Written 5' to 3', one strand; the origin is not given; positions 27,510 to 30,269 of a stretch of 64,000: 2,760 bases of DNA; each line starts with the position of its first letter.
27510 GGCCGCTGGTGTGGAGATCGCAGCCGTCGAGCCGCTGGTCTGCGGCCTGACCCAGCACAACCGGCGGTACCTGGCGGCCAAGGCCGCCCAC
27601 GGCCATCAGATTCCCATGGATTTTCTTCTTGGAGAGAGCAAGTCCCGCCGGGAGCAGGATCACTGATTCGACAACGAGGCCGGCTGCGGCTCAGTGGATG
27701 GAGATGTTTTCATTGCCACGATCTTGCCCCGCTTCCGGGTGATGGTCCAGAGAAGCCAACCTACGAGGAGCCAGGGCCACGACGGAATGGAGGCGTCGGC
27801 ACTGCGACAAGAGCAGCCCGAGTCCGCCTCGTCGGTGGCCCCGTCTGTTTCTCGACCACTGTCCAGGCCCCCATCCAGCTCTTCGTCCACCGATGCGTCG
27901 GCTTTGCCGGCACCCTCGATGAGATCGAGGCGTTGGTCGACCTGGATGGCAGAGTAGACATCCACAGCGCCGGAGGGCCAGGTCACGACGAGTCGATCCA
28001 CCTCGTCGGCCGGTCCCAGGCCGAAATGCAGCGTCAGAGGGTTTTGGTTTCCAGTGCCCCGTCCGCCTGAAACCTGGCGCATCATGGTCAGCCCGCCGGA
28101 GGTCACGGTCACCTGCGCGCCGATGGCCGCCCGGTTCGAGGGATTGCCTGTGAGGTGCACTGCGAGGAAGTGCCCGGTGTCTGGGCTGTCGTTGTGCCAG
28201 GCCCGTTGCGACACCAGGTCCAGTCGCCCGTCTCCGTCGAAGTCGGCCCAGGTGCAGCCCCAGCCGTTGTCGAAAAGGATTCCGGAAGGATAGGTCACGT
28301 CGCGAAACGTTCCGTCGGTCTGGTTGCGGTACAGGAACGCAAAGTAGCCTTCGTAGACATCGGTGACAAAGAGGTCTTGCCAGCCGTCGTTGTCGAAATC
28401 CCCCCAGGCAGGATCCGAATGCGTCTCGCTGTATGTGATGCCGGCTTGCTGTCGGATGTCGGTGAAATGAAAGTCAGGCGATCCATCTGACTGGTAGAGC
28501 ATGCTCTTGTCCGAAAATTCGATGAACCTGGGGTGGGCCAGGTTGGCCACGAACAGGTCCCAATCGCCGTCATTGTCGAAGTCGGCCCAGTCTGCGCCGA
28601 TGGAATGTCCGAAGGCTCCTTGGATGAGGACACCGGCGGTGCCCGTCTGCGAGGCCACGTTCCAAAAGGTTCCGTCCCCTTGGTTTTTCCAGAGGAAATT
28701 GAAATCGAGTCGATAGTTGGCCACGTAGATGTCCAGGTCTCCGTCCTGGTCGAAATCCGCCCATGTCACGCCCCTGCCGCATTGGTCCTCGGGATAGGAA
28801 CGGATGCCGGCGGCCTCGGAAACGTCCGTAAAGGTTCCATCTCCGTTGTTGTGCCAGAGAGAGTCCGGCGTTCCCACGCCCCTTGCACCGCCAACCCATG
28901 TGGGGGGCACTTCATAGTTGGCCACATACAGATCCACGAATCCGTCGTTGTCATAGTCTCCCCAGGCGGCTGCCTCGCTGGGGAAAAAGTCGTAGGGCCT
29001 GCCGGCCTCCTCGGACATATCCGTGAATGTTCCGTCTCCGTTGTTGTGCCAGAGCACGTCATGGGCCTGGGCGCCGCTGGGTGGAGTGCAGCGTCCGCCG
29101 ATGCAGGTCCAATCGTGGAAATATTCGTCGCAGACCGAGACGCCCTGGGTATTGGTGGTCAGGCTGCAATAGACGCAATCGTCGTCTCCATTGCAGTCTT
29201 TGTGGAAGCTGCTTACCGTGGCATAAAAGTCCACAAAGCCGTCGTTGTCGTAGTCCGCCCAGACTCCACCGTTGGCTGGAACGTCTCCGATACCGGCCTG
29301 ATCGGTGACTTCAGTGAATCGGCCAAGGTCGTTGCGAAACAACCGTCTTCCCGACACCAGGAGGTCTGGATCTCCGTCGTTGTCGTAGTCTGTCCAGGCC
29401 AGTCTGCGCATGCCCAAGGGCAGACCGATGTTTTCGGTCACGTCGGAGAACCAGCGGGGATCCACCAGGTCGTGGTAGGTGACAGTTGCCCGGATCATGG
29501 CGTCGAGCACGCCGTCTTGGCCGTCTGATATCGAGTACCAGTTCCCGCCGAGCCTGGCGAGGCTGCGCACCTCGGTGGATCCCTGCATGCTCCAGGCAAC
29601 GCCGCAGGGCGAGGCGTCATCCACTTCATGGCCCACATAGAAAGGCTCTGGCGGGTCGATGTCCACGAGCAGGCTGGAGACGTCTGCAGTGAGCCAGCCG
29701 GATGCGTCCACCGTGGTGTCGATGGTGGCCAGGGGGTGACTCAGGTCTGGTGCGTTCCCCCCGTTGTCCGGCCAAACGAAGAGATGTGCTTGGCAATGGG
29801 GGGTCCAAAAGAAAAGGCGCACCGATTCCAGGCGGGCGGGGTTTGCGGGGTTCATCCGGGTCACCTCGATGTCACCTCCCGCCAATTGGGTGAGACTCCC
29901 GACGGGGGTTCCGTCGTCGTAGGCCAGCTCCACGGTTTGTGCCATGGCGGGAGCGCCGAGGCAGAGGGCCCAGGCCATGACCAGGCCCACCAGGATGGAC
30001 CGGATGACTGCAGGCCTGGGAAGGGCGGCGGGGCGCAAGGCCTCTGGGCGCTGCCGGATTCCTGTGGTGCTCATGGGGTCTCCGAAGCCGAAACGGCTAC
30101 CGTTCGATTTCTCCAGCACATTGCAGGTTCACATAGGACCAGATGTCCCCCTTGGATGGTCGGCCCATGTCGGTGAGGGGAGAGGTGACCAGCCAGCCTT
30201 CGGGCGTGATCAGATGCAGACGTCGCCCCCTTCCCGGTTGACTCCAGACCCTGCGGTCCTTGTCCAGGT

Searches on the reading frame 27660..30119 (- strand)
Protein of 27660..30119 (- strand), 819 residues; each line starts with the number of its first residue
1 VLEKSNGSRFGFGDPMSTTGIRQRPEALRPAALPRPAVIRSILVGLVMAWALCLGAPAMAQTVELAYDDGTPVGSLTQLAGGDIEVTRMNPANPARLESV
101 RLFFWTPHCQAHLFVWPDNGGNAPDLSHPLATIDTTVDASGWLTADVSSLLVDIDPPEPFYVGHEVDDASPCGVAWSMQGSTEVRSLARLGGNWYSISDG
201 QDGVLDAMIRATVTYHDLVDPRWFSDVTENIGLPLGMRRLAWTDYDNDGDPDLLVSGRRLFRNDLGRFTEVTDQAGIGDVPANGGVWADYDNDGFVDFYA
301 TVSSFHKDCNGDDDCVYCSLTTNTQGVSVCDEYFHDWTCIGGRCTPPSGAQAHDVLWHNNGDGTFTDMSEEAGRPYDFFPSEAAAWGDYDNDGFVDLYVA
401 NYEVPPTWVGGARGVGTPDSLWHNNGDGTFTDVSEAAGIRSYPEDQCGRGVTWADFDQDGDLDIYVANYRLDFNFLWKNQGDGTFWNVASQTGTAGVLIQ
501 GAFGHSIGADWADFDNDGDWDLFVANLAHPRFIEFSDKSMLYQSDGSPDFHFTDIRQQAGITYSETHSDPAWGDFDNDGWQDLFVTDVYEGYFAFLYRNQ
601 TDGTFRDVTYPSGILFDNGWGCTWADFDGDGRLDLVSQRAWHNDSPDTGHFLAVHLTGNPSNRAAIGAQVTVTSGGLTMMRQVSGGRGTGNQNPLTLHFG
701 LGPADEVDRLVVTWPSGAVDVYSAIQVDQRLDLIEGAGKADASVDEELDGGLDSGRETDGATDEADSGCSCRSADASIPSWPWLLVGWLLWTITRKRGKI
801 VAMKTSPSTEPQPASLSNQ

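Call 72: search_protein_families(library=pfam, proteins=[window:27660-30119:-], max_evalue=0.000001)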
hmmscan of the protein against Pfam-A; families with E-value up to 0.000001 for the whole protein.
window:27660-30119:- (819 aa): 3 families
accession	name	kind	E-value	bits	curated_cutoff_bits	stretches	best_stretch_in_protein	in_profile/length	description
PF13517.12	FG-GAP_3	-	1e-42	145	26.9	4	574-636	1-60/61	FG-GAP-like repeat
PF07593.17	UnbV_ASPIC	-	2.1e-19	69.6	23.4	1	665-731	1-67/68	ASPIC and UnbV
PF01839.29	FG-GAP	-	3.8e-14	52.6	22.1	0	448-485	2-34/37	FG-GAP repeat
